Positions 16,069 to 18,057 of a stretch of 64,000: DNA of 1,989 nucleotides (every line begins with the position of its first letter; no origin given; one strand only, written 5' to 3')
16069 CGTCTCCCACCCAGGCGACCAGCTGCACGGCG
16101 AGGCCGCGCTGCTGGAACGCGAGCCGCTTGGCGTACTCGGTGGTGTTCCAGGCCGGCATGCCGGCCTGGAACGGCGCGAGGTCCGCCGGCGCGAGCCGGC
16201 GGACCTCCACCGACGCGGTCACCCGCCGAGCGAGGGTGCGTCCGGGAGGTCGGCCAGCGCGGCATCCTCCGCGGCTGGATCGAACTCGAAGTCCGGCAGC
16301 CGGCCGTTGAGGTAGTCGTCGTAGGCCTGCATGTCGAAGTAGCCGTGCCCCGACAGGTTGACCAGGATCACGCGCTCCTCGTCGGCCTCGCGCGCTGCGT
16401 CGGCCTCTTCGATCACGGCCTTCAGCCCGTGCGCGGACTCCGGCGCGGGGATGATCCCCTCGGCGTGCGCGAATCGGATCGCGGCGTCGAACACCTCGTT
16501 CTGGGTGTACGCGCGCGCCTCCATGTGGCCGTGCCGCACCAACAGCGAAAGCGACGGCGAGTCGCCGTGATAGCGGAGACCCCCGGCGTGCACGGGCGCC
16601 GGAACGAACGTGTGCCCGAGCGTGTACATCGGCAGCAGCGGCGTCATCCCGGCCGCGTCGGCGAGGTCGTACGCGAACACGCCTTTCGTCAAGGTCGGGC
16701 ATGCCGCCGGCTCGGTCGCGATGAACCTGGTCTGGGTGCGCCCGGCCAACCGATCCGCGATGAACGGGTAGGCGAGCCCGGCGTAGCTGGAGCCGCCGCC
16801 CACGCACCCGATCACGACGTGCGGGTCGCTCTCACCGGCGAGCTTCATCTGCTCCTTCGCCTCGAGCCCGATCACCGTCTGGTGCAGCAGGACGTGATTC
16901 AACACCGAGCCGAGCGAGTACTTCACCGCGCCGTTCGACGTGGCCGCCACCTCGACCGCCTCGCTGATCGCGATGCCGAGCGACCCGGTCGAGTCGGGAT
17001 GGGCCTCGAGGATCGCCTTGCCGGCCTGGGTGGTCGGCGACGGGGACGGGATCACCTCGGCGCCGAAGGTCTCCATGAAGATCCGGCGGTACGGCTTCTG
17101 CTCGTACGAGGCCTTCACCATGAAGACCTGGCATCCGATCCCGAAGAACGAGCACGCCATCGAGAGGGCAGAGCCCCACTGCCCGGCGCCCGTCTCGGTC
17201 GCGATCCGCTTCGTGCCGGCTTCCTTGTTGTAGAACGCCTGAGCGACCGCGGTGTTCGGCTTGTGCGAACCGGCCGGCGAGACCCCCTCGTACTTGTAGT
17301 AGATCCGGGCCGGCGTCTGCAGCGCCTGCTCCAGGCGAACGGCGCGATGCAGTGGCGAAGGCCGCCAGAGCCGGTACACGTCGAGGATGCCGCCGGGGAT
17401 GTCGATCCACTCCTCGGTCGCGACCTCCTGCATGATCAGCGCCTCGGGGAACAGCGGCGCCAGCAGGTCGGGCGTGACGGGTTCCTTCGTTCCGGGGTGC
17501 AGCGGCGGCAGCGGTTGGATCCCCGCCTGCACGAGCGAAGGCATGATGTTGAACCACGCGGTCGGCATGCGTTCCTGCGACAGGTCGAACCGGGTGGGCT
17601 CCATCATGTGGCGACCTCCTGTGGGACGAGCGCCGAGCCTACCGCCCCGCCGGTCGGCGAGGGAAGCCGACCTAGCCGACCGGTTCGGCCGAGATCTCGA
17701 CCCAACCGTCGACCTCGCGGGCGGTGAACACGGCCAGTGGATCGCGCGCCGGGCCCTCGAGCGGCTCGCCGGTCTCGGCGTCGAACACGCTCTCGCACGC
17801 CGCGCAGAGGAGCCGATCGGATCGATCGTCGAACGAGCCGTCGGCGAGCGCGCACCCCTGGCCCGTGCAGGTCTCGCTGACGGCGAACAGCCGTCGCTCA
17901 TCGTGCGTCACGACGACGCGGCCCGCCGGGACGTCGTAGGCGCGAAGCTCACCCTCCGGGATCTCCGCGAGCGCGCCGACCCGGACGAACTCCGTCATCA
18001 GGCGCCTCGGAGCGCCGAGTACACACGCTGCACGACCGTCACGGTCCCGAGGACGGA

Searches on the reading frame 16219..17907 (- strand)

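Call 57: search_protein_families(library=pfam, proteins=[window:16219-17907:-], max_evalue=0.001)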
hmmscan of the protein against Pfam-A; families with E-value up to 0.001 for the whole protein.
window:16219-17907:- (562 aa): 1 family
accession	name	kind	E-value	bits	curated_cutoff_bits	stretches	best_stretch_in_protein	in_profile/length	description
PF00291.31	PALP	-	1.4e-37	130.1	35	1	180-520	4-295/295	Pyridoxal-phosphate dependent enzyme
